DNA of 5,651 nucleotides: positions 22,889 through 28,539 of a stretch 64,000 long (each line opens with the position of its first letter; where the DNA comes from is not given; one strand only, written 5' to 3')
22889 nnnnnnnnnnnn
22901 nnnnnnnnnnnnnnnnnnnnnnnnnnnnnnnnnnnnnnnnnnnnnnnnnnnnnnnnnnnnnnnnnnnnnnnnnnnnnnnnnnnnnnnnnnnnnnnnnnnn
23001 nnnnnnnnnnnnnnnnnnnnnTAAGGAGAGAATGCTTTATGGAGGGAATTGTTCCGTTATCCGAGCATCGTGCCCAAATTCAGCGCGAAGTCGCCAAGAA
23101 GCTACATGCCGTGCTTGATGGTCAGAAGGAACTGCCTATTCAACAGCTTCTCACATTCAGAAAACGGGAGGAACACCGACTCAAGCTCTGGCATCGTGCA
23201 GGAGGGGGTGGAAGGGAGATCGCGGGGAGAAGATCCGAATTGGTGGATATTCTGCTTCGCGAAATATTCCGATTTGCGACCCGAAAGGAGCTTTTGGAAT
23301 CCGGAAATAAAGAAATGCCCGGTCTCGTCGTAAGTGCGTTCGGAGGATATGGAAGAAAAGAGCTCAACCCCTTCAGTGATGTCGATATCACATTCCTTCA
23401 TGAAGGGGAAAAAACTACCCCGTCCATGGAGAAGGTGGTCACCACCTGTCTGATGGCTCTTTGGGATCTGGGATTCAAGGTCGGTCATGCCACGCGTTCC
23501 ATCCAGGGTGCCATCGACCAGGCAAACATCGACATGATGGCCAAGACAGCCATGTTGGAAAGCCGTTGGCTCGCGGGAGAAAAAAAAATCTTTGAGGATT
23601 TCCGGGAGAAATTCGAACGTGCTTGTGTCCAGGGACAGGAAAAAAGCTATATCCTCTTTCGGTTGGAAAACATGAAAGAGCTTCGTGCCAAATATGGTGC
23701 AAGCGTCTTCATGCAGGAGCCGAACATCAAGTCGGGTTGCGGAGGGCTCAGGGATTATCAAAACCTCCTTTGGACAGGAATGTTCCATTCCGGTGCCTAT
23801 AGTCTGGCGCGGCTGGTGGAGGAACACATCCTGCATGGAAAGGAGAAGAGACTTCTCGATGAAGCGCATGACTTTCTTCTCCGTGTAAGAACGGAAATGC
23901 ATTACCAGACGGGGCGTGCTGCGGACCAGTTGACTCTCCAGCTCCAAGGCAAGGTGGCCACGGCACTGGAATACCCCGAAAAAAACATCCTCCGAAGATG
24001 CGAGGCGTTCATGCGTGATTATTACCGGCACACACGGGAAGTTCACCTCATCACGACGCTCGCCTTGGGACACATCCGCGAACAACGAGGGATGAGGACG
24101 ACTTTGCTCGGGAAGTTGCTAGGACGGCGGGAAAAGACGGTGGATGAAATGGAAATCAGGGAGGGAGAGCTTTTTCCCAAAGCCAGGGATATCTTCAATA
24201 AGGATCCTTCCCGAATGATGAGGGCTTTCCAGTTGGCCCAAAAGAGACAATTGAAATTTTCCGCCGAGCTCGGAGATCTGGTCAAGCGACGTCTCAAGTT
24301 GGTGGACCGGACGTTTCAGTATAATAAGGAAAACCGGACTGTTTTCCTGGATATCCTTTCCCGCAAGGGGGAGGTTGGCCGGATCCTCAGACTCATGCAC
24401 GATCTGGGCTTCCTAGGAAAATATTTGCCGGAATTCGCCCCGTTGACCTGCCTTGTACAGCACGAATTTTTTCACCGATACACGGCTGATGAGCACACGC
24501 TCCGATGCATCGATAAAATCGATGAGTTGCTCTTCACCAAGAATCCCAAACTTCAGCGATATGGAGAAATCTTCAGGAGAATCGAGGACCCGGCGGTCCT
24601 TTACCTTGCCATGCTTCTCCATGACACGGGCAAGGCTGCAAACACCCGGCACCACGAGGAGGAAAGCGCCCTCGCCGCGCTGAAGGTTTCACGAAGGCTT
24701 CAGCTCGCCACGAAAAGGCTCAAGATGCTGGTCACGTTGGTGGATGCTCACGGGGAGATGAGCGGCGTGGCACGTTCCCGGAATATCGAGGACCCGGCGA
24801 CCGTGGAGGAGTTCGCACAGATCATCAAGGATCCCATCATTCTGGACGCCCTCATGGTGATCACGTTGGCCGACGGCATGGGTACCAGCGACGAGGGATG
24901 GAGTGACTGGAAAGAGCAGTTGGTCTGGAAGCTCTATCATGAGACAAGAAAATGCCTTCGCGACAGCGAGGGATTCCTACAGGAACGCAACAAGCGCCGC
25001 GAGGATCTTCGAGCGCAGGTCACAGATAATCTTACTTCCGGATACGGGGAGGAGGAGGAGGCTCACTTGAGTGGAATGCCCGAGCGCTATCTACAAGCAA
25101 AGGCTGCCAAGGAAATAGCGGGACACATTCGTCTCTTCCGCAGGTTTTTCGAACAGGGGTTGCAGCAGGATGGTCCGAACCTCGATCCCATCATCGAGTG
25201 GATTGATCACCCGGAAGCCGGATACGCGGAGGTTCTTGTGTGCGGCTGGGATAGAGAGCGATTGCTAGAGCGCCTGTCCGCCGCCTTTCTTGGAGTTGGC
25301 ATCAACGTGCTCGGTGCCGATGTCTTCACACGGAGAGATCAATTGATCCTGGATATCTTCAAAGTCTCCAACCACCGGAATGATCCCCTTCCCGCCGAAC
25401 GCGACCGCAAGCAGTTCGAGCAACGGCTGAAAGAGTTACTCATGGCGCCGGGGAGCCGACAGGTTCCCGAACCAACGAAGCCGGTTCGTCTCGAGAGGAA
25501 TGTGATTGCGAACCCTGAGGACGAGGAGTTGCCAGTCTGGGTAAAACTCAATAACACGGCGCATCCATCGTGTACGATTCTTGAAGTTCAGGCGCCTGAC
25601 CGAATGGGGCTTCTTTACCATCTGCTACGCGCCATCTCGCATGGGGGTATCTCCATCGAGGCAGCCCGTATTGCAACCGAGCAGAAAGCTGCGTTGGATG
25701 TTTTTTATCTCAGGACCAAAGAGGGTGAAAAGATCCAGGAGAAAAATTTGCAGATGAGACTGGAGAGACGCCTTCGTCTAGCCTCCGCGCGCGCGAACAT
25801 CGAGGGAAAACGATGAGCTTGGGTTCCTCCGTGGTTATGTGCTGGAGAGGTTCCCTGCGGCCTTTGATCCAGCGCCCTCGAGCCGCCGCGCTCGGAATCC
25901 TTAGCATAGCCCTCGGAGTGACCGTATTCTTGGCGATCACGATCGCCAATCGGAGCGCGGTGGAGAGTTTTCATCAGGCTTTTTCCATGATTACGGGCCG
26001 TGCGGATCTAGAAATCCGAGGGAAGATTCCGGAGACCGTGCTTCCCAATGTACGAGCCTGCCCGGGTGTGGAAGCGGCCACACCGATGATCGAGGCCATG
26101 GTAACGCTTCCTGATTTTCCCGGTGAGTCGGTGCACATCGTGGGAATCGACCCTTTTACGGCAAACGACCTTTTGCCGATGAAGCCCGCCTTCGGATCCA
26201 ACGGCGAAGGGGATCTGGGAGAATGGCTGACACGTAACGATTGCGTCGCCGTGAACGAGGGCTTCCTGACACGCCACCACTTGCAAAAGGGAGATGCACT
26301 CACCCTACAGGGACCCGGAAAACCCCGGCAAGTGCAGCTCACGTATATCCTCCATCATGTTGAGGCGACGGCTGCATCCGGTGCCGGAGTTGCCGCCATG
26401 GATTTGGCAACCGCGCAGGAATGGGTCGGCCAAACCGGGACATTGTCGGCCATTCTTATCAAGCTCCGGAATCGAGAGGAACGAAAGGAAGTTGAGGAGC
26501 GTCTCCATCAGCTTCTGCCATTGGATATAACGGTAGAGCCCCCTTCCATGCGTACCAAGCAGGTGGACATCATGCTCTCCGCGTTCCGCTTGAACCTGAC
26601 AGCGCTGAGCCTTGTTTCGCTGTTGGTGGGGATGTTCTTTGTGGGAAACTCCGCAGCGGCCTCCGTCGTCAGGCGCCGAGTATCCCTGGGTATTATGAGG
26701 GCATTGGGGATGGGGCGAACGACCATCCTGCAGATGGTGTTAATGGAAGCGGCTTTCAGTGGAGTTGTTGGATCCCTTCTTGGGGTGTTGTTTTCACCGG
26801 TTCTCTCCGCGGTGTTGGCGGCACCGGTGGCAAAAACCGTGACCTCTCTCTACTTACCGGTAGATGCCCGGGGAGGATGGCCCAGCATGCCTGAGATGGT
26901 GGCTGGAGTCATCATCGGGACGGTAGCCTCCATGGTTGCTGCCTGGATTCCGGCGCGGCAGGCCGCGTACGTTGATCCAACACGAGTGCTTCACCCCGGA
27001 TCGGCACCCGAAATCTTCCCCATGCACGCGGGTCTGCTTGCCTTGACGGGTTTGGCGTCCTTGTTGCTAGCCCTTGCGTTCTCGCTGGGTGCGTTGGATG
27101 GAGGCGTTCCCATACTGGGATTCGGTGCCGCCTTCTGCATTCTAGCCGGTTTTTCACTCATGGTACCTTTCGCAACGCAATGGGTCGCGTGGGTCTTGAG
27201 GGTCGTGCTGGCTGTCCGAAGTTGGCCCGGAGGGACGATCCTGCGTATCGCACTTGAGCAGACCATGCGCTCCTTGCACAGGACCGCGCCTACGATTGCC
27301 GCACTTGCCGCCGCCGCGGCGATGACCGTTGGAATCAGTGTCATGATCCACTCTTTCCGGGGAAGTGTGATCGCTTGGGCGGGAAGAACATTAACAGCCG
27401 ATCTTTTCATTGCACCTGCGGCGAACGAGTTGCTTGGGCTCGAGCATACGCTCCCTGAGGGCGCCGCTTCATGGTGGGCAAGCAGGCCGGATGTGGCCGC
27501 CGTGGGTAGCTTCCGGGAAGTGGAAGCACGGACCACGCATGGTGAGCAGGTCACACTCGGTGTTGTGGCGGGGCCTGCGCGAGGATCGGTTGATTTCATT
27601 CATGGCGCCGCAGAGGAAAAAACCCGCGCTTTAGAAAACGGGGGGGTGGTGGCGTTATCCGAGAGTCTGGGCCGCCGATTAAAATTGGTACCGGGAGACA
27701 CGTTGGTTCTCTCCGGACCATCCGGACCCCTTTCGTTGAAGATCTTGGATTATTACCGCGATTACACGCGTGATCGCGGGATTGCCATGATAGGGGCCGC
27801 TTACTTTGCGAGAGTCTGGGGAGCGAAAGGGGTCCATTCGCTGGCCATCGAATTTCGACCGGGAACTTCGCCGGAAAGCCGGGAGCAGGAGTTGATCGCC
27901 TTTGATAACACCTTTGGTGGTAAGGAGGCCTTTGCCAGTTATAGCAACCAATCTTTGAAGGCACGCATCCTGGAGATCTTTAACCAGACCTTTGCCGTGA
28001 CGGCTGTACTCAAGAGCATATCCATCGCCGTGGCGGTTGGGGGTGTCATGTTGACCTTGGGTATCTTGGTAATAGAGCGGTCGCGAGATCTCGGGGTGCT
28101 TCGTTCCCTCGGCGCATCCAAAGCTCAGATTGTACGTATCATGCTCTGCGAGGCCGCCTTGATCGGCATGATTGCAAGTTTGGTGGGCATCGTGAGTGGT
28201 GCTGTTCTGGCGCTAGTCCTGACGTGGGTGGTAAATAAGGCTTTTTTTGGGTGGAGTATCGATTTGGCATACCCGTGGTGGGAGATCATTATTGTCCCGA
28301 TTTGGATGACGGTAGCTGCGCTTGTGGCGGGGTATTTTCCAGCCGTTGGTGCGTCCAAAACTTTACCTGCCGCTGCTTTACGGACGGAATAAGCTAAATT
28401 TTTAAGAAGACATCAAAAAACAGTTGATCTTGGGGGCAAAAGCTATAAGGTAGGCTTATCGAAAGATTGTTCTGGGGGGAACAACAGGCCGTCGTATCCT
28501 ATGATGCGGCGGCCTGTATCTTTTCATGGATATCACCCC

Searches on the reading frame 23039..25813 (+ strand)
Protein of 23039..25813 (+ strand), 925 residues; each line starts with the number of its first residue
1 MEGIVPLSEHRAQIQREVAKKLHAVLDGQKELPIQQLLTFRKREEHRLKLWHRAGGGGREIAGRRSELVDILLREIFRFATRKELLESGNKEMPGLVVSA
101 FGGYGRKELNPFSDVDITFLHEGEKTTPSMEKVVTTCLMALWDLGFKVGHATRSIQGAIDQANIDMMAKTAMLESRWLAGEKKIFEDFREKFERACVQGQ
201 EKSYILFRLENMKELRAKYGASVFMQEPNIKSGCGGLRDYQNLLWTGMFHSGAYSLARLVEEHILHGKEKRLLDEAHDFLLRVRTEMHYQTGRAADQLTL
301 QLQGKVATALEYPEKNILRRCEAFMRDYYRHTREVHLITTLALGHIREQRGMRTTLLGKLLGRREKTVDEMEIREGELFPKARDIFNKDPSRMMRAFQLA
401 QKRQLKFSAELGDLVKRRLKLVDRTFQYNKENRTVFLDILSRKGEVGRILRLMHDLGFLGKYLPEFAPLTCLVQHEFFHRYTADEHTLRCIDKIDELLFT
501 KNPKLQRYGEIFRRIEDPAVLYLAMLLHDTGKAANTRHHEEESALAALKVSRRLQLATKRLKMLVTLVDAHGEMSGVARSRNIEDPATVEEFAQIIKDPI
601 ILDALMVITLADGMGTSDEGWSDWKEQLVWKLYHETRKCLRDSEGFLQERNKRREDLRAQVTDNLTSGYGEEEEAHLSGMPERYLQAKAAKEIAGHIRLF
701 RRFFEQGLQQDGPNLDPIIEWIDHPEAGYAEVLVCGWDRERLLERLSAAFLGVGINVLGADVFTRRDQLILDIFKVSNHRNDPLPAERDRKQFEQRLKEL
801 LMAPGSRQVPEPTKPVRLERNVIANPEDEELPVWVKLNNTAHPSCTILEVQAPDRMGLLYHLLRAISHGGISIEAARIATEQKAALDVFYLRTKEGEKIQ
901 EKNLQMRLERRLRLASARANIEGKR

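Call 69: search_protein_families(library=pfam, proteins=[window:23039-25813:+], max_evalue=0.001)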
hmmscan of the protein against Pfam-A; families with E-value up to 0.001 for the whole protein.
window:23039-25813:+ (925 aa): 7 families
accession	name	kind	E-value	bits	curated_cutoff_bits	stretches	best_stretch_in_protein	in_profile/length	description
PF08335.16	GlnD_UR_UTase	-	9.1e-30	104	21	1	208-339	6-137/141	GlnD PII-uridylyltransferase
PF24931.1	ACT_ACR9_3rd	-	8.8e-09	35.8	27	1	835-914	2-82/98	ACR9-like, ACT-like domain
PF01842.31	ACT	-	9.1e-08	32.2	27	1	846-909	1-62/66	ACT domain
PF03710.21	GlnE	-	1e-05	25.5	24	1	12-130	41-164/252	Glutamate-ammonia ligase adenylyltransferase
PF01966.28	HD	-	2.4e-05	25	22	1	509-578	20-92/116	HD domain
PF13291.12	ACT_4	-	0.00059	20.9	27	0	848-883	9-44/80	ACT domain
PF22754.3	bHLH-TF_ACT-like_plant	-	0.00087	19.9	27.6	0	847-910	12-73/75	Plant bHLH transcription factor, ACT-like domain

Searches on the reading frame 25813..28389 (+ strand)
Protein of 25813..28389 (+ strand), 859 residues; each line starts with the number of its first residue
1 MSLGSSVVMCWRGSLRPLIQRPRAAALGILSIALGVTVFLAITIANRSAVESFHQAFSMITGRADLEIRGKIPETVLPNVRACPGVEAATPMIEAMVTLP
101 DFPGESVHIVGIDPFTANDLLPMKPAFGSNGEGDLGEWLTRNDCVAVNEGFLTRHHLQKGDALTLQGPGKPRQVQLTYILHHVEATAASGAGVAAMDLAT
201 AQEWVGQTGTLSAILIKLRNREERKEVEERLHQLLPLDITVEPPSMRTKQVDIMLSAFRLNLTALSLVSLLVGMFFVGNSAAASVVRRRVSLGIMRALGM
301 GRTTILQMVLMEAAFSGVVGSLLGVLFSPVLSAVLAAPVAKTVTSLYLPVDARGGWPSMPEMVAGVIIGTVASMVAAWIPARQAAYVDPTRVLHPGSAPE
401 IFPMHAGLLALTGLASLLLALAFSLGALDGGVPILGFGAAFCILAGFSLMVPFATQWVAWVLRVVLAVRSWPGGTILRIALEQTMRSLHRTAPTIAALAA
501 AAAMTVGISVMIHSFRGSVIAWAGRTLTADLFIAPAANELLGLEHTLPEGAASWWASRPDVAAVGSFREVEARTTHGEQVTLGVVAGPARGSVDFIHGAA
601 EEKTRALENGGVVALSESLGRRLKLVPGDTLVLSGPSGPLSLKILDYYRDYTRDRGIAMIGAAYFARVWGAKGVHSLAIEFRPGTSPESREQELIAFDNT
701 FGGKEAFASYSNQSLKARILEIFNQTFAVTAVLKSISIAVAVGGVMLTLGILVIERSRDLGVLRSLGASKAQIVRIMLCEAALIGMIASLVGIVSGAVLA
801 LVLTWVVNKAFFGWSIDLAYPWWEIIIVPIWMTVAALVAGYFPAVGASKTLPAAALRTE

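Call 69: search_protein_families(library=pfam, proteins=[window:25813-28389:+], max_evalue=0.001)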
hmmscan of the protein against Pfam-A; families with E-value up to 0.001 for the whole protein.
window:25813-28389:+ (859 aa): 2 families
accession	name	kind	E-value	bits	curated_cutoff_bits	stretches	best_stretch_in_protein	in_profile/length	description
PF02687.27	FtsX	-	3.1e-29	101.9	25.5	2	736-850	6-118/120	FtsX-like permease C-terminal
PF12704.14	MacB_PCD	-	3.5e-15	57.3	27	2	26-233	2-206/207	MacB-like periplasmic core domain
